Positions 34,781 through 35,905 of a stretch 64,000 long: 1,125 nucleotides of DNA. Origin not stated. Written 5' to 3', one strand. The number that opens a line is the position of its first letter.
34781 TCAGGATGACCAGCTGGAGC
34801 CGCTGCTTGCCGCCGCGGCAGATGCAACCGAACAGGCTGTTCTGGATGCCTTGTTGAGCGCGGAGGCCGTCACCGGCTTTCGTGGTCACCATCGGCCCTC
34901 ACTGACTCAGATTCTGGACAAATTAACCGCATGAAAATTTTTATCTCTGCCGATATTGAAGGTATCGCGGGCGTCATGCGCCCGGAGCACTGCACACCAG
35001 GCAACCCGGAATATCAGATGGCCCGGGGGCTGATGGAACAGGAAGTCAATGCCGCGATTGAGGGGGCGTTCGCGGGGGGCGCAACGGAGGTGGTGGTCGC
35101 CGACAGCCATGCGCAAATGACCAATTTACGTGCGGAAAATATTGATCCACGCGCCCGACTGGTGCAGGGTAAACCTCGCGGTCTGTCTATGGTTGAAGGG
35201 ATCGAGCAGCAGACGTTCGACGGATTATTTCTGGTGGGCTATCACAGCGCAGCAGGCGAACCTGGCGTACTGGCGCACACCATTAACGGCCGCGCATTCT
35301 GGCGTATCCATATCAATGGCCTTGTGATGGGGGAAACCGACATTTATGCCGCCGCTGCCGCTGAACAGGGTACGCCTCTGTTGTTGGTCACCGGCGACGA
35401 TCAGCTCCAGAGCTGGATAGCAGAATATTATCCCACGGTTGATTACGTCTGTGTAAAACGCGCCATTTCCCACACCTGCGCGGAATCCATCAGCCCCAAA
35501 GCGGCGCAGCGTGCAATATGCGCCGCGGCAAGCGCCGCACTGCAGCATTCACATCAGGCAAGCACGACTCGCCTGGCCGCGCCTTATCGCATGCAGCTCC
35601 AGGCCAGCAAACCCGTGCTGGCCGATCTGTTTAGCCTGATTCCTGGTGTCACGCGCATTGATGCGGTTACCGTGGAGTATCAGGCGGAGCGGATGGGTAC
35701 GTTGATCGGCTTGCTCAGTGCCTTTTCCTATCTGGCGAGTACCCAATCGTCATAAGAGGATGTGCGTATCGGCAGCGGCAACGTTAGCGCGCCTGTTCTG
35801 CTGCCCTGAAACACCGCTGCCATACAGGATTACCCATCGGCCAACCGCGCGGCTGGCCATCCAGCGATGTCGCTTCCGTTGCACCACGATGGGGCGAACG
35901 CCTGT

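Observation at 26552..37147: Putative D-amino-acid peptide (murein-peptide-like) uptake and catabolism module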

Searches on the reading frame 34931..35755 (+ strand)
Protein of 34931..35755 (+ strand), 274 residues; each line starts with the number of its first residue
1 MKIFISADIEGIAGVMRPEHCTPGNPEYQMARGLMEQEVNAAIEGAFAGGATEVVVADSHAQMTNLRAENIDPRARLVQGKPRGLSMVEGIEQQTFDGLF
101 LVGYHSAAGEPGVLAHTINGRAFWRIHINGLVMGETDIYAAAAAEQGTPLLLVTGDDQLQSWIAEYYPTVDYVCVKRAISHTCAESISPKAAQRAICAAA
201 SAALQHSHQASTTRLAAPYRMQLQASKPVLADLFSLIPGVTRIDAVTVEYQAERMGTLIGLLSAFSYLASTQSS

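Call 3: search_protein_families(library=pfam, proteins=[window:34931-35755:+])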
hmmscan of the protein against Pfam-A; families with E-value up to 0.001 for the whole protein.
window:34931-35755:+ (274 aa): 1 family
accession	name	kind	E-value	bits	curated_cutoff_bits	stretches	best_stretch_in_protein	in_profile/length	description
PF04951.18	Peptidase_M55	-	5.2e-96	321.5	25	1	1-262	1-262/264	D-aminopeptidase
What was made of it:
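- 34931..35755 (+): Cytoplasmic M55 (DppA-like) D-aminopeptidase. Peptidase_M55 E = 5e-96 (call 3).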

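Call 4: search_protein_families(library=ncbifam, proteins=[window:34931-35755:+])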
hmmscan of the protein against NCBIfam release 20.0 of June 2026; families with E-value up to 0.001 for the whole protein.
window:34931-35755:+ (274 aa): 1 family
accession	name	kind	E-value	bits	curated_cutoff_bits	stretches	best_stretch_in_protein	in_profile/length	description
NF058634.1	AmiPeptDppABac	equivalog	1.1e-51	175.9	430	1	1-255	1-254/274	D-aminopeptidase DppA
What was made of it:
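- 34931..35755 (+): The DppA equivalog model scores 176, below its cut-off of 430 (call 4).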

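Call 26: search_dna_similar(query=window:34931-35752:+, collection=plasmids, mode=protein, max_rows=40, rows=spread, max_evalue=1e-20)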
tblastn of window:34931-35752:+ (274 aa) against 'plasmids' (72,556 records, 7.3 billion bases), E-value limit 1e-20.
Records with a match: 103; places in all: 108; records where one place covers at least 80% of the query: 100.
Best place of each record, by identity: >=99% 11; 90-95% 23; <60% 69.
By first word of the organism name: Klebsiella 20; Pantoea 11; Ensifer 10; Streptomyces 9; Agrobacterium 6; Lacticaseibacillus 5; Azospirillum 4; Burkholderia 4; Enterobacter 3; Caballeronia 3; and 20 more.
By predicted mobility (MOB-suite, as given by PLSDB): non-mobilizable 65; mobilizable 23; conjugative 15.
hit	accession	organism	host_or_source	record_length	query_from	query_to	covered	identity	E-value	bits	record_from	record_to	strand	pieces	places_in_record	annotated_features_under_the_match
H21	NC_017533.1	Pantoea ananatis AJ13355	-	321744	1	274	100%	100.0%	1e-165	515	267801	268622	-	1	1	M55 family metallopeptidase | P1 family peptidase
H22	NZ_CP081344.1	Pantoea ananatis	whole organism,rice leaf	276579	1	274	100%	99.6%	1e-164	512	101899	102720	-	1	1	M55 family metallopeptidase | P1 family peptidase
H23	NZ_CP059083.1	Pantoea ananatis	Allium cepa,onion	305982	1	274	100%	99.3%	2e-164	511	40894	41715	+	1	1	M55 family metallopeptidase | P1 family peptidase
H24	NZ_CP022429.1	Pantoea ananatis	rice,cell culture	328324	1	274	100%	99.3%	5e-164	510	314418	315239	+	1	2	M55 family metallopeptidase | P1 family peptidase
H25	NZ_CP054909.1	Pantoea ananatis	-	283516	1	274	100%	99.3%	2e-163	508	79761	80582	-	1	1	M55 family metallopeptidase | P1 family peptidase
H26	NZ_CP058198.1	Enterobacter roggenkampii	culture,Wastewater influent sample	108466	1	273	100%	93.4%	4e-158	493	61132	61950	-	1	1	M55 family metallopeptidase | P1 family peptidase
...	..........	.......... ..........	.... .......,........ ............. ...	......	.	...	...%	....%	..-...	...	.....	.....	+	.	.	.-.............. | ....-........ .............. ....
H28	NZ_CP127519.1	Klebsiella pneumoniae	Homo sapiens,blood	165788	1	273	100%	93.4%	4e-158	493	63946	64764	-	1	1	M55 family metallopeptidase | P1 family peptidase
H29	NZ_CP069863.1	Klebsiella pneumoniae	Homo sapiens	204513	1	273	100%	93.4%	4e-158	493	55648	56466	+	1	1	M55 family metallopeptidase | P1 family peptidase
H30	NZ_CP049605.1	Klebsiella pneumoniae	Musca domestica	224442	1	273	100%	93.4%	4e-158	493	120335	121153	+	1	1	M55 family metallopeptidase | P1 family peptidase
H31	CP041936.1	Klebsiella pneumoniae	Homo sapiens,blood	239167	1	273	100%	93.4%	4e-158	493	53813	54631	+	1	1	M55 family metallopeptidase | P1 family peptidase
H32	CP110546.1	Klebsiella pneumoniae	Homo sapiens,throat swab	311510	1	273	100%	93.4%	4e-158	493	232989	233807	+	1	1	M55 family metallopeptidase | P1 family peptidase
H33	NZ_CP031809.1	Klebsiella pneumoniae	Homo sapiens,urine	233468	1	273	100%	93.0%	9e-158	492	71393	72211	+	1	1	M55 family metallopeptidase | P1 family peptidase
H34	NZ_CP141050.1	Microvirga lotononidis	-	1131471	1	270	99%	44.8%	1e-62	219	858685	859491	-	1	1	none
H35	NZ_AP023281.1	Agrobacterium vitis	Vitis vinifera,grapevine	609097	1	268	98%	43.9%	2e-53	193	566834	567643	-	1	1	M55 family metallopeptidase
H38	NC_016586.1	Azospirillum lipoferum 4B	-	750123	1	271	99%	42.0%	1e-59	211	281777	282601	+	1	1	M55 family metallopeptidase | P1 family peptidase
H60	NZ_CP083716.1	Bacillus velezensis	cell culture,Meju, fermented soybean ...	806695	1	190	69%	35.4%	2e-28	121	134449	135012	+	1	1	M55 family metallopeptidase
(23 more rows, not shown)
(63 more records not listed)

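Call 27: get_annotated_region(hit=H38, flank=11000)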
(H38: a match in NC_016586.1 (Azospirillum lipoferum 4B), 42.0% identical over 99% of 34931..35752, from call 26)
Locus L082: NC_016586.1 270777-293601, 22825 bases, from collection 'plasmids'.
description: Azospirillum lipoferum 4B plasmid AZO_p2, complete sequence
organism: Azospirillum lipoferum 4B (NCBI taxid 862719)
taxonomy: Bacteria; Pseudomonadota; Alphaproteobacteria; Rhodospirillales; Azospirillaceae; Azospirillum; Azospirillum lipoferum; Azospirillum lipoferum 4B
host: -; source: -; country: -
typing (MOB-suite, as given by PLSDB): conjugative; replicon rep_cluster_67; relaxase MOBP; mating-pair formation MPF_T
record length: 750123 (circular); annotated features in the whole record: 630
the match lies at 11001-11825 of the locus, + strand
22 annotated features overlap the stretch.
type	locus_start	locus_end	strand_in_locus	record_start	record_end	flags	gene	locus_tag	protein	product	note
CDS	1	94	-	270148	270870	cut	pxpB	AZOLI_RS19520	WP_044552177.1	5-oxoprolinase subunit PxpB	GO:0005975 - carbohydrate metabolic process [Evidence IEA]; GO:0006807 - nitrogen compound metabolic process [Evidence ...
CDS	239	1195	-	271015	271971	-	-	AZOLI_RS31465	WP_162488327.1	hypothetical protein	-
CDS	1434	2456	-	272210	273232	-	fliG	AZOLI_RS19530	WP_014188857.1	flagellar motor switch protein FliG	GO:0006935 - chemotaxis [Evidence IEA]; GO:0001539 - cilium or flagellum-dependent cell motility [Evidence IEA]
CDS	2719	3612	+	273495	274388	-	-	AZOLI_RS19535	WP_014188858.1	MurR/RpiR family transcriptional regulator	GO:0006355 - regulation of DNA-templated transcription [Evidence IEA]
CDS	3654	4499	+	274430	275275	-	-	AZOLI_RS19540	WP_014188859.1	D-amino acid aminotransferase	-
CDS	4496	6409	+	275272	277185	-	-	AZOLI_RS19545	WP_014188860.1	dipeptide ABC transporter ATP-binding protein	GO:0015833 - peptide transport [Evidence IEA]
CDS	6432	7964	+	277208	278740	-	-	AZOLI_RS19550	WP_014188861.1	glutathione ABC transporter substrate-binding protein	-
CDS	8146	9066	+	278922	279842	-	gsiC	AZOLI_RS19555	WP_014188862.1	glutathione ABC transporter permease GsiC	GO:0055085 - transmembrane transport [Evidence IEA]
CDS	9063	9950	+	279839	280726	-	-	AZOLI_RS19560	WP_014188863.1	ABC transporter permease subunit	GO:0055085 - transmembrane transport [Evidence IEA]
CDS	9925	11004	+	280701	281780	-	-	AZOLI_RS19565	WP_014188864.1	P1 family peptidase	-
CDS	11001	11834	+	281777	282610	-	-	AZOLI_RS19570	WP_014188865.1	M55 family metallopeptidase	-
CDS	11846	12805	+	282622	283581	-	-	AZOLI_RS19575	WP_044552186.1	isoaspartyl peptidase/L-asparaginase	-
CDS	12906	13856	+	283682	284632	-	-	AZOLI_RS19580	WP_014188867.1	zinc-binding dehydrogenase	-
CDS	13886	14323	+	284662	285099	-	-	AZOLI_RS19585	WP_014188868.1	CopD family protein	-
CDS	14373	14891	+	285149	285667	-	-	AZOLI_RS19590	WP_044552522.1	VOC family protein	-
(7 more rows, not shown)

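Call 28: get_annotated_region(hit=H35, flank=11000)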
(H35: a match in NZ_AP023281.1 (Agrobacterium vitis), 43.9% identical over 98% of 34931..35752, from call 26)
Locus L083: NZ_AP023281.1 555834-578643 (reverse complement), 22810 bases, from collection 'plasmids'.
description: Agrobacterium vitis strain VAT03-9 plasmid pRvVAT039a, complete sequence
organism: Agrobacterium vitis (NCBI taxid 373)
taxonomy: Bacteria; Pseudomonadota; Alphaproteobacteria; Hyphomicrobiales; Rhizobiaceae; Agrobacterium; Agrobacterium vitis
host: -; source: Vitis vinifera,grapevine; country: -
typing (MOB-suite, as given by PLSDB): non-mobilizable; replicon rep_cluster_287
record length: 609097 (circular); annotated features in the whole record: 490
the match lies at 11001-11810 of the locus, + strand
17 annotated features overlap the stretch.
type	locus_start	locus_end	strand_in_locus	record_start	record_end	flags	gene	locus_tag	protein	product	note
CDS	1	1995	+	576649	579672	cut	-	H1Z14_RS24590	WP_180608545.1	glycoside hydrolase family 38 C-terminal domain-containing protein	GO:0006013 - mannose metabolic process [Evidence IEA]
CDS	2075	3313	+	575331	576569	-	-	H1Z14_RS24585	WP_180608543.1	ROK family transcriptional regulator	GO:0006355 - regulation of DNA-templated transcription [Evidence IEA]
CDS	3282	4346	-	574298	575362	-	-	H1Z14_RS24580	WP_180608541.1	ROK family transcriptional regulator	GO:0006355 - regulation of DNA-templated transcription [Evidence IEA]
CDS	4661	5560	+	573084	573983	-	-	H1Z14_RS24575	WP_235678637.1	MurR/RpiR family transcriptional regulator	GO:0006355 - regulation of DNA-templated transcription [Evidence IEA]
CDS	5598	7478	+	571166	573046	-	-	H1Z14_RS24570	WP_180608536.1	dipeptide ABC transporter ATP-binding protein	GO:0015833 - peptide transport [Evidence IEA]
CDS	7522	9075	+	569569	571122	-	gsiB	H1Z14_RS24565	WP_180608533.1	glutathione ABC transporter substrate-binding protein GsiB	GO:0034775 - glutathione transmembrane transport [Evidence IEA]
CDS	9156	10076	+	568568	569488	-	gsiC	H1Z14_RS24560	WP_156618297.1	glutathione ABC transporter permease GsiC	GO:0055085 - transmembrane transport [Evidence IEA]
CDS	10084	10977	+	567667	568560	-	gsiD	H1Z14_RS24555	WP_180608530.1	glutathione ABC transporter permease GsiD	GO:0055085 - transmembrane transport [Evidence IEA]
CDS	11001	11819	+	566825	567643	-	-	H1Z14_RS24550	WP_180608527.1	M55 family metallopeptidase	-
CDS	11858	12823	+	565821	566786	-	-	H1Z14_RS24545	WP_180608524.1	isoaspartyl peptidase/L-asparaginase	-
CDS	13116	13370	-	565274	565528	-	-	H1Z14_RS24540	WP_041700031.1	GlsB/YeaQ/YmgE family stress response membrane protein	-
CDS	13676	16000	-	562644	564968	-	-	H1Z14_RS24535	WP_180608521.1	methyl-accepting chemotaxis protein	GO:0007165 - signal transduction [Evidence IEA]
CDS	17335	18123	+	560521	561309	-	-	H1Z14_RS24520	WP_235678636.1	hypothetical protein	-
CDS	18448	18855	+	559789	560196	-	-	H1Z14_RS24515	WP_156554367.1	hypothetical protein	-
CDS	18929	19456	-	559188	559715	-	-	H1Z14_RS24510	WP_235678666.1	Rrf2 family transcriptional regulator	-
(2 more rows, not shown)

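Call 29: get_annotated_region(hit=H34, flank=11000)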
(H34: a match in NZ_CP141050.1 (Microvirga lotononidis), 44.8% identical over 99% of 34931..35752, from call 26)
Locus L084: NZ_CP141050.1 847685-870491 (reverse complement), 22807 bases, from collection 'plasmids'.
description: Microvirga lotononidis strain HAMBI_3237 plasmid unnamed2, complete sequence
organism: Microvirga lotononidis (NCBI taxid 864069)
taxonomy: Bacteria; Pseudomonadota; Alphaproteobacteria; Hyphomicrobiales; Methylobacteriaceae; Microvirga; Microvirga lotononidis
host: -; source: -; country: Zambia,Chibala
typing (MOB-suite, as given by PLSDB): non-mobilizable
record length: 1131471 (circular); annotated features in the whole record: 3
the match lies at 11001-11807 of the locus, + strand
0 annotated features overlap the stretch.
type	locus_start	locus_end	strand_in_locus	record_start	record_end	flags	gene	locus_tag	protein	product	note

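Call 32: search_solved_structures(query=window:34931-35755:+, max_evalue=1e-10)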
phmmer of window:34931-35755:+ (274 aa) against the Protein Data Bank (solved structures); distinct sequences matched with E-value up to 1e-10: 1.
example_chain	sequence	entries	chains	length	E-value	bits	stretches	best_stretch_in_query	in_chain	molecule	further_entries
1hi9_A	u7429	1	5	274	1e-37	133.2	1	1-256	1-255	DIPEPTIDE TRANSPORT PROTEIN DPPA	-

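Call 33: find_homologous_proteins(query=window:34931-35755:+, max_evalue=1e-20)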
Query window:34931-35755:+ (274 aa): 2381 proteins with E <= 1e-20 among 7447 candidates; the best 120 are listed.
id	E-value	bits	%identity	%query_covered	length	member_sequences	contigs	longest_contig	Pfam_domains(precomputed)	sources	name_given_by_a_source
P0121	1.0e-158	544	92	100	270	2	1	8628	PF04951.19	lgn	-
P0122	1.0e-154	531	90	100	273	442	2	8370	PF04951.19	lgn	-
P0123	1.9e-154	530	89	100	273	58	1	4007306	PF04951.19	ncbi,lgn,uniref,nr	ncbi:M55 family metallopeptidase [Pantoea agglomerans]|uniref:M55 family metallopeptidase n=1 Tax=En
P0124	7.6e-152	522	88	100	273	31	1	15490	PF04951.19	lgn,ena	-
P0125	4.2e-151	519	86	100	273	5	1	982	PF04951.19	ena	-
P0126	8.9e-151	518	86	100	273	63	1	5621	PF04951.19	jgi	jgi:D-amino peptidase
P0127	2.2e-150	517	86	100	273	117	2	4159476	PF04951.19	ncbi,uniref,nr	ncbi:M55 family metallopeptidase [Pantoea trifolii]|uniref:M55 family metallopeptidase n=1 Tax=Panto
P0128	3.2e-136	471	80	100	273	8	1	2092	PF04951.19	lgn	-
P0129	5.0e-136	470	78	100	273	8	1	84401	PF04951.19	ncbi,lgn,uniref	ncbi:M55 family metallopeptidase [Erwinia sp. V71]|uniref:M55 family metallopeptidase n=1 Tax=Erwini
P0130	2.7e-134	464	79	100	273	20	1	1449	PF04951.19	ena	-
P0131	9.3e-131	453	75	100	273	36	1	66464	PF04951.19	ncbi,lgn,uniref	ncbi:M55 family metallopeptidase [Erwinia sp.]|uniref:M55 family metallopeptidase n=1 Tax=Erwinia ci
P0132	8.8e-130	450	75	100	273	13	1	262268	PF04951.19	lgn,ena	-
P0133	1.9e-129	449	75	100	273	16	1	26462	PF04951.19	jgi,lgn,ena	-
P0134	5.2e-129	447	76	100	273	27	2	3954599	PF04951.19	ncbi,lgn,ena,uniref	ncbi:D-aminopeptidase [Pantoea sp. Nvir]|uniref:M55 family metallopeptidase n=1 Tax=Pantoea sp. Nvir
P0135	6.3e-129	447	75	100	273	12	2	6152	PF04951.19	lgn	-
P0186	7.3e-108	378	63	100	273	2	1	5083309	PF04951.19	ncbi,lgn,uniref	ncbi:M55 family metallopeptidase [Agarivorans sp. QJM3NY_33]|uniref:M55 family metallopeptidase n=1 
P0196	2.3e-103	363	62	99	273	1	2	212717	PF04951.19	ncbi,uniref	ncbi:M55 family metallopeptidase [Klebsiella pneumoniae]|uniref:M55 family metallopeptidase n=1 Tax=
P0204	3.4e-100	353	62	100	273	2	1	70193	PF04951.19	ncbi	ncbi:MAG: M55 family metallopeptidase [Oceanospirillaceae bacterium]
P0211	2.7e-83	297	54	95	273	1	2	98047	PF04951.19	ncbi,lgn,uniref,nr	ncbi:M55 family metallopeptidase [Halotalea alkalilenta]|uniref:M55 family metallopeptidase n=1 Tax=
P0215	1.1e-72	263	52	98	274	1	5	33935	PF04951.19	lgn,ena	-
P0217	1.0e-70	256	48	99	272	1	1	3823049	PF04951.19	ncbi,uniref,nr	ncbi:M55 family metallopeptidase [Microvirga thermotolerans]|uniref:Aminopeptidase n=1 Tax=Microvirg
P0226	4.8e-68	247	47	98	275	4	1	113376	PF04951.19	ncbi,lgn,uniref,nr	ncbi:M55 family metallopeptidase [Roseovarius sp. MMSF_3281]|uniref:M55 family metallopeptidase n=1 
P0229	1.8e-67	246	45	99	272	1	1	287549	PF04951.19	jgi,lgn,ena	-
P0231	2.5e-67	245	45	99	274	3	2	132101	PF04951.19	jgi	jgi:D-amino peptidase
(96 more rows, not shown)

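Call 34: find_encoding_contigs(protein=P0186, flank=10000, max_places=1)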
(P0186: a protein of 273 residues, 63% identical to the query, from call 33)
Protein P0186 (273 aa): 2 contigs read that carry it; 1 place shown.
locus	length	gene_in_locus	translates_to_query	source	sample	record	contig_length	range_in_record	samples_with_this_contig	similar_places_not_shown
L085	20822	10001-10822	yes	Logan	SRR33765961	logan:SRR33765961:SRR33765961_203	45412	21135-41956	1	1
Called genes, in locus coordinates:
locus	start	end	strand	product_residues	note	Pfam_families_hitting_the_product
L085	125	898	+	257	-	PF01048:PNP_UDP_1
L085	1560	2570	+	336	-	PF17396:DUF1611_N, PF07755:DUF1611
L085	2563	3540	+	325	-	PF02746:MR_MLE_N, PF13378:MR_MLE_C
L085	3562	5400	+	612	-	PF20703:nSTAND1 (faint), PF00005:ABC_tran, PF02463:SMC_N (faint), PF13401:AAA_22 (faint), PF13555:AAA_29 (faint), PF08352:oligo_HPY, PF00005:ABC_tran, PF08352:oligo_HPY, +1 more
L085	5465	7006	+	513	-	PF00496:SBP_bac_5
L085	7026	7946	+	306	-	PF19300:BPD_transp_1_N, PF00528:BPD_transp_1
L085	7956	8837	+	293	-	PF12911:OppC_N, PF00528:BPD_transp_1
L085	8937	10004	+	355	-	PF03576:Peptidase_S58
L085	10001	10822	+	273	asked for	PF04951:Peptidase_M55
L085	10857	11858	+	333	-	PF01112:Asparaginase_2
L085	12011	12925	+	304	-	PF00126:HTH_1, PF03466:LysR_substrate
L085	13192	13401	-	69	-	-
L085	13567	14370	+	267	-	PF00196:GerE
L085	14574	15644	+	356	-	PF00005:ABC_tran, PF02463:SMC_N (faint), PF13304:AAA_21 (weak), PF08402:TOBE_2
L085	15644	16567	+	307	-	PF00528:BPD_transp_1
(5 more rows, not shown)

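Call 35: find_encoding_contigs(protein=P0211, flank=10000, max_places=1)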
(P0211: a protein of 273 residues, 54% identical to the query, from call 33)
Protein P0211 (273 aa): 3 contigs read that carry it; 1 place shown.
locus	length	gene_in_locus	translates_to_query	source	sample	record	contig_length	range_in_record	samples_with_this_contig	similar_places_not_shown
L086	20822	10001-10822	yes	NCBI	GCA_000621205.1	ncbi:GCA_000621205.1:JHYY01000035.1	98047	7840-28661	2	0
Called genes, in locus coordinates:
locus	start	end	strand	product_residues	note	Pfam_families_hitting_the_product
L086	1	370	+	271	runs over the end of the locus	PF02463:SMC_N (weak), PF00005:ABC_tran, PF13304:AAA_21 (faint)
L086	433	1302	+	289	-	PF00126:HTH_1, PF03466:LysR_substrate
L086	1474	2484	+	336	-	PF17396:DUF1611_N, PF07755:DUF1611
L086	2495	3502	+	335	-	PF02746:MR_MLE_N, PF13378:MR_MLE_C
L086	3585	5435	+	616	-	PF00005:ABC_tran, PF13555:AAA_29 (faint), PF20703:nSTAND1 (faint), PF02463:SMC_N (faint), PF13304:AAA_21 (faint), PF08352:oligo_HPY (weak), PF00005:ABC_tran, PF08352:oligo_HPY, +1 more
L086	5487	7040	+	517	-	PF00496:SBP_bac_5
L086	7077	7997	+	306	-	PF19300:BPD_transp_1_N, PF00528:BPD_transp_1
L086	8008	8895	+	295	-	PF12911:OppC_N, PF00528:BPD_transp_1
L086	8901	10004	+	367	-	PF03576:Peptidase_S58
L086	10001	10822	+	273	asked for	PF04951:Peptidase_M55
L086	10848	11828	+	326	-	PF01112:Asparaginase_2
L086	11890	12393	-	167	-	PF00293:NUDIX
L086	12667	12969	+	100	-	PF19029:DUF883_C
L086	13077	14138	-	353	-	PF04055:Radical_SAM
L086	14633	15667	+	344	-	PF14525:AraC_binding_2 (weak), PF12833:HTH_18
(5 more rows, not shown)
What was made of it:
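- Closest known: Escherichia coli iaaA-gsiABCD. Same: Sister clusters of this operon keep an IaaA-like gene (calls 34, 35).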

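Call 36: find_encoding_contigs(protein=P0226, flank=10000, max_places=1)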
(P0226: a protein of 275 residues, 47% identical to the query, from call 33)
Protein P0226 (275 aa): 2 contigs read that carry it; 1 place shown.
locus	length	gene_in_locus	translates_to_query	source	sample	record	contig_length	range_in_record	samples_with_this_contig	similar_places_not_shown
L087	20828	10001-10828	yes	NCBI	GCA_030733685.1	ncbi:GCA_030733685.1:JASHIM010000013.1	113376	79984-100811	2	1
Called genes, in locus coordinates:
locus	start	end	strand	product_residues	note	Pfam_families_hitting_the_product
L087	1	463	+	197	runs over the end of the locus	PF12917:YfbR-like (faint)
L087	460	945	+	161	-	PF00583:Acetyltransf_1 (weak)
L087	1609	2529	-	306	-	PF01112:Asparaginase_2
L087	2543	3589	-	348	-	PF03576:Peptidase_S58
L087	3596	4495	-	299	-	PF12911:OppC_N, PF00528:BPD_transp_1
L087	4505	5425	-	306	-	PF19300:BPD_transp_1_N, PF00528:BPD_transp_1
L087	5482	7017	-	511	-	PF00496:SBP_bac_5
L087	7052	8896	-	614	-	PF00005:ABC_tran, PF13401:AAA_22 (faint), PF13304:AAA_21 (weak), PF08352:oligo_HPY, PF00005:ABC_tran, PF02463:SMC_N (weak), PF08352:oligo_HPY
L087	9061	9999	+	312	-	PF00126:HTH_1, PF03466:LysR_substrate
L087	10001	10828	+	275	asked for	PF04951:Peptidase_M55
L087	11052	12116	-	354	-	PF00005:ABC_tran, PF13304:AAA_21 (faint)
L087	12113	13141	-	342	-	PF00528:BPD_transp_1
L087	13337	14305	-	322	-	PF04069:OpuAC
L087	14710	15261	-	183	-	PF00072:Response_reg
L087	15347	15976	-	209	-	PF02630:SCO1-SenC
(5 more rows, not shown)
